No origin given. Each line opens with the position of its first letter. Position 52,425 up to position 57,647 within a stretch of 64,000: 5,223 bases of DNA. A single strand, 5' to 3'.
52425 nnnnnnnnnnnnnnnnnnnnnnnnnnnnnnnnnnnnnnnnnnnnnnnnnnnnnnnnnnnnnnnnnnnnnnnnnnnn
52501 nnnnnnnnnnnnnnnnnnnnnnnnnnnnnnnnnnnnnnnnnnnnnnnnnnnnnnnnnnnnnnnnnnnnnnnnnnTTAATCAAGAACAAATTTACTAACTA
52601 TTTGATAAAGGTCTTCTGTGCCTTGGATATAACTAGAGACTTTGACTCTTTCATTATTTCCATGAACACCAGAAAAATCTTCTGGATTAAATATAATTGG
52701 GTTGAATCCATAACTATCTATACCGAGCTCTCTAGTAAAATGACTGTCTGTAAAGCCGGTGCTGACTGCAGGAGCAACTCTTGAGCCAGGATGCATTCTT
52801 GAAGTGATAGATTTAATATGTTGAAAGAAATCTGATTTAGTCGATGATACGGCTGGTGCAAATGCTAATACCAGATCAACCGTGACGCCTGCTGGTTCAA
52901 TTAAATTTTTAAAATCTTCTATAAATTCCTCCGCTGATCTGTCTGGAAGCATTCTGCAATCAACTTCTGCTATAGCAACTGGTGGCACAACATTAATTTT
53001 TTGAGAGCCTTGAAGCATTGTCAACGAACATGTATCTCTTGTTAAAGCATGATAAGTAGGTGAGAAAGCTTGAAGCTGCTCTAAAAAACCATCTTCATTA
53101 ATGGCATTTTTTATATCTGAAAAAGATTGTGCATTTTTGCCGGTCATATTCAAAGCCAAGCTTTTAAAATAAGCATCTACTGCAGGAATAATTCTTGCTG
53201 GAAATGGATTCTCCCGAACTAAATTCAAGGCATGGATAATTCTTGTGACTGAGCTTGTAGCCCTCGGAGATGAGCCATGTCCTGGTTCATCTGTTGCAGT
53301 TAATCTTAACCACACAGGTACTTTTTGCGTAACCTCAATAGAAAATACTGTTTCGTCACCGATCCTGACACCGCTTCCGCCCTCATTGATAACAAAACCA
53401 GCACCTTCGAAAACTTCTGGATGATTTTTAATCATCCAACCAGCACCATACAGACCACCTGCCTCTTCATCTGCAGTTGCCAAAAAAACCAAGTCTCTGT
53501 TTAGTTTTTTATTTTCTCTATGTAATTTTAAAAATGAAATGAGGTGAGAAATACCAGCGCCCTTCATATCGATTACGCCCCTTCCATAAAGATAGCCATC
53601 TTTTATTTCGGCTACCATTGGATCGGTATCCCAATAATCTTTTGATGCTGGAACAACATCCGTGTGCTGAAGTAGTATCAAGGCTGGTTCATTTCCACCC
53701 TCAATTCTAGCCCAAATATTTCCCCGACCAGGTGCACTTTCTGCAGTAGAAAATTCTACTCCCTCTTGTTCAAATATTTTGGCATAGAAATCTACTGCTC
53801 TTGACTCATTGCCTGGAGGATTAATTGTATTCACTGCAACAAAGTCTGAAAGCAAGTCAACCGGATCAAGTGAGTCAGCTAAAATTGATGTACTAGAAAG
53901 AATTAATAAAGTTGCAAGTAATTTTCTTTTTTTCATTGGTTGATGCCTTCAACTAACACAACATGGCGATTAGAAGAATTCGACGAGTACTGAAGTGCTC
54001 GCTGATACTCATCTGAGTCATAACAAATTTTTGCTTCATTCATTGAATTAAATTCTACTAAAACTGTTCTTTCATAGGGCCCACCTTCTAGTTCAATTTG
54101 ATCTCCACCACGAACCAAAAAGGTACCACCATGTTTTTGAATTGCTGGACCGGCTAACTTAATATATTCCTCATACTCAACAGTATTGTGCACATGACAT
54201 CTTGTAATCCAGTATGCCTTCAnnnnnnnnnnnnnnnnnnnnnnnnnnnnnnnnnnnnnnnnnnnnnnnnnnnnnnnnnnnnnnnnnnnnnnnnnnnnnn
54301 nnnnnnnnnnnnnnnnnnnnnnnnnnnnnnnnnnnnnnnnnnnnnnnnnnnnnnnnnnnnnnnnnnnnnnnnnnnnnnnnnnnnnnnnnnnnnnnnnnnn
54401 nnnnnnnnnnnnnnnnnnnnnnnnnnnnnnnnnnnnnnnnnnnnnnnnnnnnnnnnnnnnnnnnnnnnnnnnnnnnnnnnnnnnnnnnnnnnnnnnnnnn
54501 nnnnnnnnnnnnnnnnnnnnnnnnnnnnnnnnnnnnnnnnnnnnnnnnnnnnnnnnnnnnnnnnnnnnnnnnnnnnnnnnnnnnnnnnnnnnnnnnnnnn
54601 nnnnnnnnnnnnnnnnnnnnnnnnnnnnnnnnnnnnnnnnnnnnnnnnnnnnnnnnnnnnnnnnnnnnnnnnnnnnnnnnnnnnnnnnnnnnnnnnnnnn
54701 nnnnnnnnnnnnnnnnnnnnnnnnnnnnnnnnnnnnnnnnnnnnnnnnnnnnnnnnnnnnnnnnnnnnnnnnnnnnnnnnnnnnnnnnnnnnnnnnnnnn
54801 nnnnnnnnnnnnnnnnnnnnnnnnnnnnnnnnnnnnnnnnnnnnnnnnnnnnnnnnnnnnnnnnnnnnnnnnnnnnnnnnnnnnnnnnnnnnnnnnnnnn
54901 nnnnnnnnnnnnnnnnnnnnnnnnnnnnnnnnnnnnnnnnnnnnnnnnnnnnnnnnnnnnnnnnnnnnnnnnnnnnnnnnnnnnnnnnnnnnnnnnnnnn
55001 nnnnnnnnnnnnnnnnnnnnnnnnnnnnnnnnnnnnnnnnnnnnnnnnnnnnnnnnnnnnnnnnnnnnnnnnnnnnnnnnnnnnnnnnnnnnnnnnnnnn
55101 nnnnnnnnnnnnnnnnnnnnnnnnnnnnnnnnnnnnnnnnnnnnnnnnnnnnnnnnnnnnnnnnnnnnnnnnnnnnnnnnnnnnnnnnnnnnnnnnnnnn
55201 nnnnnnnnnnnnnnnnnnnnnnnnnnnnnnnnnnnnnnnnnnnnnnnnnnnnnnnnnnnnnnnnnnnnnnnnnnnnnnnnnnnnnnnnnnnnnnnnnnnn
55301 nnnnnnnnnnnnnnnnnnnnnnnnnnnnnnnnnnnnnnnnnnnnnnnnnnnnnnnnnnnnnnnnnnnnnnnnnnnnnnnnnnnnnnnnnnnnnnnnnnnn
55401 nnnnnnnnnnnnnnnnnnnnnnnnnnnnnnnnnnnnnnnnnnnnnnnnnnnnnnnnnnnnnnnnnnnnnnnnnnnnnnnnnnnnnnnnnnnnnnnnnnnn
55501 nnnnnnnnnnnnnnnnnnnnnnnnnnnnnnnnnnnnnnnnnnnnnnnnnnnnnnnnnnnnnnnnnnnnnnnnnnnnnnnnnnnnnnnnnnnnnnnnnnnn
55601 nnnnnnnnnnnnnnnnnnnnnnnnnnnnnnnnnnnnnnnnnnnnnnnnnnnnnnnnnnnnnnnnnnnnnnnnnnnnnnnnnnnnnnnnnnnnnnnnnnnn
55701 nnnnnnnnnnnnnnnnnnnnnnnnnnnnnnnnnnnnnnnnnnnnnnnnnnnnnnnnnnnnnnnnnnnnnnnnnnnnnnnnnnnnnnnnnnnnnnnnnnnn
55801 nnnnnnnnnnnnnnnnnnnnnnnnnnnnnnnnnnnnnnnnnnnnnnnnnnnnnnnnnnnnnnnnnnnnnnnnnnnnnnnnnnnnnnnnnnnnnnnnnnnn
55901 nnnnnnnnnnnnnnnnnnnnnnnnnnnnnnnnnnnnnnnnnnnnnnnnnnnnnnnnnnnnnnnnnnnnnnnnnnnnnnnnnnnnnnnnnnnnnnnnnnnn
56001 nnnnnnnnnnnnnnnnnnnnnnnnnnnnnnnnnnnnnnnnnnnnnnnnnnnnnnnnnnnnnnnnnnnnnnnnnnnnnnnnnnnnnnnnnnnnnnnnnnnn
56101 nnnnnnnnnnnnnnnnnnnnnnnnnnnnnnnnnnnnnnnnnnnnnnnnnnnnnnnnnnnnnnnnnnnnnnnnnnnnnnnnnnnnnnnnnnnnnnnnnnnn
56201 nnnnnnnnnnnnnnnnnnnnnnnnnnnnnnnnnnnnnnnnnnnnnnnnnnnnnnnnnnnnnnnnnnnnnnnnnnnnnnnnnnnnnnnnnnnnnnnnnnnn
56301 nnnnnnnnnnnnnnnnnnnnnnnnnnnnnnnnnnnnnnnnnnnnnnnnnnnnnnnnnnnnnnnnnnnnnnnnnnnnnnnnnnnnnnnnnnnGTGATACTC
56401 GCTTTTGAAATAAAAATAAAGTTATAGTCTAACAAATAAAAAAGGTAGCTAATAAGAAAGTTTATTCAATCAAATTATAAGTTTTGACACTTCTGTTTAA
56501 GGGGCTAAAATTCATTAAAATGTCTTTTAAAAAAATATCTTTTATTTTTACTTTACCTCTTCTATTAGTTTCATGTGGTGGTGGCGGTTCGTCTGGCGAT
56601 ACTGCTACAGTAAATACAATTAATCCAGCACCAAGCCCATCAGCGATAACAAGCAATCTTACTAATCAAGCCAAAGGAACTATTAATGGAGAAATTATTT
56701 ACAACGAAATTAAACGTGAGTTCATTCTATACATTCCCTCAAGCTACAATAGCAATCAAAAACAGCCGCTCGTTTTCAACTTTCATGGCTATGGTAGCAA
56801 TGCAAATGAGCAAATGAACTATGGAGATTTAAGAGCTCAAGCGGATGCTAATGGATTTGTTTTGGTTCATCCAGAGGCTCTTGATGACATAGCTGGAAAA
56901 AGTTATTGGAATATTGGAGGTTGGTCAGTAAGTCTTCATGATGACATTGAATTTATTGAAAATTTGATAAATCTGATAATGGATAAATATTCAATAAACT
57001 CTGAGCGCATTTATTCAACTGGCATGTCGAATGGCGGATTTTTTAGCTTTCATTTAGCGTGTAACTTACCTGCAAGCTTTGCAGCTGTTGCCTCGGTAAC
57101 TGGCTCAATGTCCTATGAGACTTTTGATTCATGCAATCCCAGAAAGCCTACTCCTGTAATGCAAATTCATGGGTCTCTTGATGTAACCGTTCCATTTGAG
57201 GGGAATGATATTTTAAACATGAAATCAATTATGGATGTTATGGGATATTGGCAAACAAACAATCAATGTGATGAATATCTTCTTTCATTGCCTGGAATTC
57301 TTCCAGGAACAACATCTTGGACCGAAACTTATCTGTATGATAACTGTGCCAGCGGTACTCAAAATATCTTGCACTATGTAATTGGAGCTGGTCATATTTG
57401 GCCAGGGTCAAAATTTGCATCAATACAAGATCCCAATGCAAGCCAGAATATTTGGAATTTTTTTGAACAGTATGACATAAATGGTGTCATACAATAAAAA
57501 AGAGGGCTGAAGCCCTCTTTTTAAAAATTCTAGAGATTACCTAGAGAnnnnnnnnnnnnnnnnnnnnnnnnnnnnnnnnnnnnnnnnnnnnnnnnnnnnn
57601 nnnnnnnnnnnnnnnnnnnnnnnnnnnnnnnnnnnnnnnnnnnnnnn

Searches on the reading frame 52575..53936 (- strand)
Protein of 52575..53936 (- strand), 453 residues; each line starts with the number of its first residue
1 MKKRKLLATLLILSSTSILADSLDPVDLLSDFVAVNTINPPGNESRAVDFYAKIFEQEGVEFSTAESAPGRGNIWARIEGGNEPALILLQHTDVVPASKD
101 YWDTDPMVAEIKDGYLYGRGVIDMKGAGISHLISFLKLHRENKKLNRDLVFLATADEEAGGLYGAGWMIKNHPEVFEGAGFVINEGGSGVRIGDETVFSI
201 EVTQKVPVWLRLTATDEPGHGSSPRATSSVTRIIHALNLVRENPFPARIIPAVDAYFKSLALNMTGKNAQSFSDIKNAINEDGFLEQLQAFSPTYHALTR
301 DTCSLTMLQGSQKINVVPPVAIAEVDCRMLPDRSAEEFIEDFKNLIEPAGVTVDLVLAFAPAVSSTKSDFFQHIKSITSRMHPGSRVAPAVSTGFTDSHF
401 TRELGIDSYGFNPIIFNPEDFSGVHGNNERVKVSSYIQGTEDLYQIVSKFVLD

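Call 52: search_protein_families(library=pfam, proteins=[window:52575-53936:-], max_evalue=0.0001)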
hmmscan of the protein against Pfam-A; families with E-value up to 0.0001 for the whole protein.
window:52575-53936:- (453 aa): 3 families
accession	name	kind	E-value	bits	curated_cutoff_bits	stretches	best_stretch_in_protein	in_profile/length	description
PF01546.33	Peptidase_M20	-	1.4e-29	103.9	24.6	1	88-447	2-204/206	Peptidase family M20/M25/M40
PF07687.19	M20_dimer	-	2.9e-10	40.5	21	1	206-349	5-102/107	Peptidase dimerisation domain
PF04389.22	Peptidase_M28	-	1e-06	29.1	21.3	1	73-174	1-82/193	Peptidase family M28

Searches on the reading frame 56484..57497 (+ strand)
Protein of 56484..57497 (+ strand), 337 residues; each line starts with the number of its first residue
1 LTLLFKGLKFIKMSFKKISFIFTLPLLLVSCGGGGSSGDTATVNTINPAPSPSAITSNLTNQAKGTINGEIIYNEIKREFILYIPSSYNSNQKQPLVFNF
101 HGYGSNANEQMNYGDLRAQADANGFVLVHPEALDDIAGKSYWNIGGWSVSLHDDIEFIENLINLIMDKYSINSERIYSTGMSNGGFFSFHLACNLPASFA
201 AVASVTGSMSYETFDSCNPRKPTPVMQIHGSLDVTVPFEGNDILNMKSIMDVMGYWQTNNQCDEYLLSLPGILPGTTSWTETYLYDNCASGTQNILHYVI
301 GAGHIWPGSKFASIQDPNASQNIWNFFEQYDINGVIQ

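Call 52: search_protein_families(library=pfam, proteins=[window:56484-57497:+], max_evalue=0.0001)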
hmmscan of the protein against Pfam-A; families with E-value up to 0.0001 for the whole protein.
window:56484-57497:+ (337 aa): 4 families
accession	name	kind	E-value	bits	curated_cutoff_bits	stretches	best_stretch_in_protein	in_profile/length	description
PF02230.22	Abhydrolase_2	-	4.6e-09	36.9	23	1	91-239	11-173/217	Phospholipase/Carboxylesterase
PF10503.15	Esterase_PHB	-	1.6e-08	34.5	23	1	80-212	3-135/219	Esterase PHB depolymerase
PF00756.26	Esterase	-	6.8e-08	33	22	1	77-209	7-150/251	Putative esterase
PF00326.27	Peptidase_S9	-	3.2e-05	23.9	22.6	0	165-216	55-106/213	Prolyl oligopeptidase family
